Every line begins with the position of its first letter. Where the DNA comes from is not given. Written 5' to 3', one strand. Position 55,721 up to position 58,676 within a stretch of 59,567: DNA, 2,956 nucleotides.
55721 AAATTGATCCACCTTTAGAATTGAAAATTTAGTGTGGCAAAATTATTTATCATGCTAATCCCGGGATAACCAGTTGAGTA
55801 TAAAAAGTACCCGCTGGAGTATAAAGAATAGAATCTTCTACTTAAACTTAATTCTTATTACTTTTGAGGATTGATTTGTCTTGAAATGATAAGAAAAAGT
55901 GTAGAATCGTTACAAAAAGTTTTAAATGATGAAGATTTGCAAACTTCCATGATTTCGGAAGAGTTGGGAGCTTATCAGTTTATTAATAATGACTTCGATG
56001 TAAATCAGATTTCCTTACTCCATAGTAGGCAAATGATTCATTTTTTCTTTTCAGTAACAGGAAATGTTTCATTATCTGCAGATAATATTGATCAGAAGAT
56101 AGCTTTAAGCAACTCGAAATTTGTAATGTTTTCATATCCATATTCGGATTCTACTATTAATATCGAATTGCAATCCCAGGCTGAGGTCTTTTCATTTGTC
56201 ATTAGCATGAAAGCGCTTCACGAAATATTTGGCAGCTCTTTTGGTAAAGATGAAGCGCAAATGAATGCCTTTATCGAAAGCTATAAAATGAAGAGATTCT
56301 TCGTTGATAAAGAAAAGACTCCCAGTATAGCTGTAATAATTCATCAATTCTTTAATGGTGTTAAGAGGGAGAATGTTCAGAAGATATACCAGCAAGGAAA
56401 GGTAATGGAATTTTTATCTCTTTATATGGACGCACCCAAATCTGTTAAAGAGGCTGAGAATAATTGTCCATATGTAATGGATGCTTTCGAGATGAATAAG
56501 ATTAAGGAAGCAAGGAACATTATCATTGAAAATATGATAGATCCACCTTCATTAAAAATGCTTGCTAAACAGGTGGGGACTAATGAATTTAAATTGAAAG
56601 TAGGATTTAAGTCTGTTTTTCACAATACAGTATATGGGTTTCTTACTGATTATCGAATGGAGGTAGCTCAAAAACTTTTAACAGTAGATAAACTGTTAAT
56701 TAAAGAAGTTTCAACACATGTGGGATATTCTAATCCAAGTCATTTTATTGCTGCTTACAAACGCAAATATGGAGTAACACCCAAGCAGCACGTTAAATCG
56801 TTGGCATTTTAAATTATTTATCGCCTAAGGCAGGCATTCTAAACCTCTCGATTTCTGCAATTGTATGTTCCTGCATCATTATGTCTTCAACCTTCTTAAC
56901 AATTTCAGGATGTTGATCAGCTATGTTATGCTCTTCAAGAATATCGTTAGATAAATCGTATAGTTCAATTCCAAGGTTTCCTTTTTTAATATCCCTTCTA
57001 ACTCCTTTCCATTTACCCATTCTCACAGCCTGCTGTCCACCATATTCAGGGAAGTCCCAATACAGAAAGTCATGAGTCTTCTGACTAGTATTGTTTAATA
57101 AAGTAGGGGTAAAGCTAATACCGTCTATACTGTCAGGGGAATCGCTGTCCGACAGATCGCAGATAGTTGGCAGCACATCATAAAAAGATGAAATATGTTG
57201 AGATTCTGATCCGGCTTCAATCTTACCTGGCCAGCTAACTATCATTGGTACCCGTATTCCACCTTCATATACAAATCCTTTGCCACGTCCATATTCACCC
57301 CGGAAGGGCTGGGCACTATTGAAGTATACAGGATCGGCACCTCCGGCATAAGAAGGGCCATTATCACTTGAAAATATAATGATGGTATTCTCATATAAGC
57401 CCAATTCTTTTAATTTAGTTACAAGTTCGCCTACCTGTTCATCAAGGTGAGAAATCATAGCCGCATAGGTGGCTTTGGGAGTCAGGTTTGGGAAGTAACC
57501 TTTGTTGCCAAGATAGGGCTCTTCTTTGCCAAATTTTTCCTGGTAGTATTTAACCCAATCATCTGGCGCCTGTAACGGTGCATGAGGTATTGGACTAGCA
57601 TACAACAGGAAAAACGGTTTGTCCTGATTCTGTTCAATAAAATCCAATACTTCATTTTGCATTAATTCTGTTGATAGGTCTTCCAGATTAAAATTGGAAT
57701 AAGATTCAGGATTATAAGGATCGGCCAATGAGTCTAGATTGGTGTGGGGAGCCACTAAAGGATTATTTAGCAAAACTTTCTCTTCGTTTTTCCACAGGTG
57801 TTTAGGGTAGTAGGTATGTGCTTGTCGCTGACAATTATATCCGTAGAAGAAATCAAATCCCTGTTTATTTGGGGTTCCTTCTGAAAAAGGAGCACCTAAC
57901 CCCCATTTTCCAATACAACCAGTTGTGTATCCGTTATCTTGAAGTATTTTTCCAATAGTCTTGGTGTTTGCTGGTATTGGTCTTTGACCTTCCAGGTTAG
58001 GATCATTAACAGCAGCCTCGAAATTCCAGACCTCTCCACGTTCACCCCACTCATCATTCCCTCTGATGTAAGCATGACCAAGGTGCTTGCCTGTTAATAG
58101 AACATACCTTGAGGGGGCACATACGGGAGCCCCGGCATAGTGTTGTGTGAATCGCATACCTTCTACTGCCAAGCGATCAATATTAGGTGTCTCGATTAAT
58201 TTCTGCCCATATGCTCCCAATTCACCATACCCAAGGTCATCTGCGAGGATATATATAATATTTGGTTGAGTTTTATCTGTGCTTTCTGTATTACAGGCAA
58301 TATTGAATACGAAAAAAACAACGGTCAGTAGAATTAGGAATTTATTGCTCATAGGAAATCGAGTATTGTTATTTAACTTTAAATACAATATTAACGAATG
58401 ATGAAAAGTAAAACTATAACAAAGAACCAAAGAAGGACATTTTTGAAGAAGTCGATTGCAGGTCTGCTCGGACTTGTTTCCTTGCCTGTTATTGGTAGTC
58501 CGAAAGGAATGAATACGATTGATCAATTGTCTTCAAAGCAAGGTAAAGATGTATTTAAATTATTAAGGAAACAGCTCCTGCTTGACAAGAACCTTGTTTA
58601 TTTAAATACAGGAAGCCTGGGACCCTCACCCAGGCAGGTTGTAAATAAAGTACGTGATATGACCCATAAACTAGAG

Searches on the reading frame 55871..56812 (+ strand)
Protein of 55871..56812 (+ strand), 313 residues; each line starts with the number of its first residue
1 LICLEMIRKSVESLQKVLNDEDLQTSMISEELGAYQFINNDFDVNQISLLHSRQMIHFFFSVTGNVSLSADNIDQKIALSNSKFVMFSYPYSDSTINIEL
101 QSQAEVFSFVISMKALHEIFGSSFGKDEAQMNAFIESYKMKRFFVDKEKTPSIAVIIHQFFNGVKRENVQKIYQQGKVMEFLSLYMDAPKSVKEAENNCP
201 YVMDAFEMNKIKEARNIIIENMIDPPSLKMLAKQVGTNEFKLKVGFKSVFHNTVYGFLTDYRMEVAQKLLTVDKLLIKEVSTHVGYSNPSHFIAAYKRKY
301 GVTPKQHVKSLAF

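Call 73: search_protein_families(library=pfam, proteins=[window:55871-56812:+], max_evalue=0.00001)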
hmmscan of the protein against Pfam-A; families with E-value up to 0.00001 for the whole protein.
window:55871-56812:+ (313 aa): 2 families
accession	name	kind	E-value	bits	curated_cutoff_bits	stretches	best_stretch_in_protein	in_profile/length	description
PF12833.13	HTH_18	-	1.7e-17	63.9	33.6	1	231-307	1-77/80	Helix-turn-helix domain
PF00165.29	HTH_AraC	-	2.2e-09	37.7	26.6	1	274-308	8-41/42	Bacterial regulatory helix-turn-helix proteins, AraC family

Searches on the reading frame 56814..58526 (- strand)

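Call 73: search_protein_families(library=pfam, proteins=[window:56814-58526:-], max_evalue=0.00001)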
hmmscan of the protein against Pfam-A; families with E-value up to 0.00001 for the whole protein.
window:56814-58526:- (570 aa): 3 families
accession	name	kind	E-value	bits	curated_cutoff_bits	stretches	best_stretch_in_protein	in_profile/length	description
PF00884.28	Sulfatase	-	1.1e-60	205.9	25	1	88-459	1-299/301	Sulfatase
PF16347.10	SGSH_C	-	1.3e-17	64.8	29.3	1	415-550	7-148/154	N-sulphoglucosamine sulphohydrolase, C-terminal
PF01663.27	Phosphodiest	-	1.6e-09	38.3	23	1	112-393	19-223/342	Type I phosphodiesterase / nucleotide pyrophosphatase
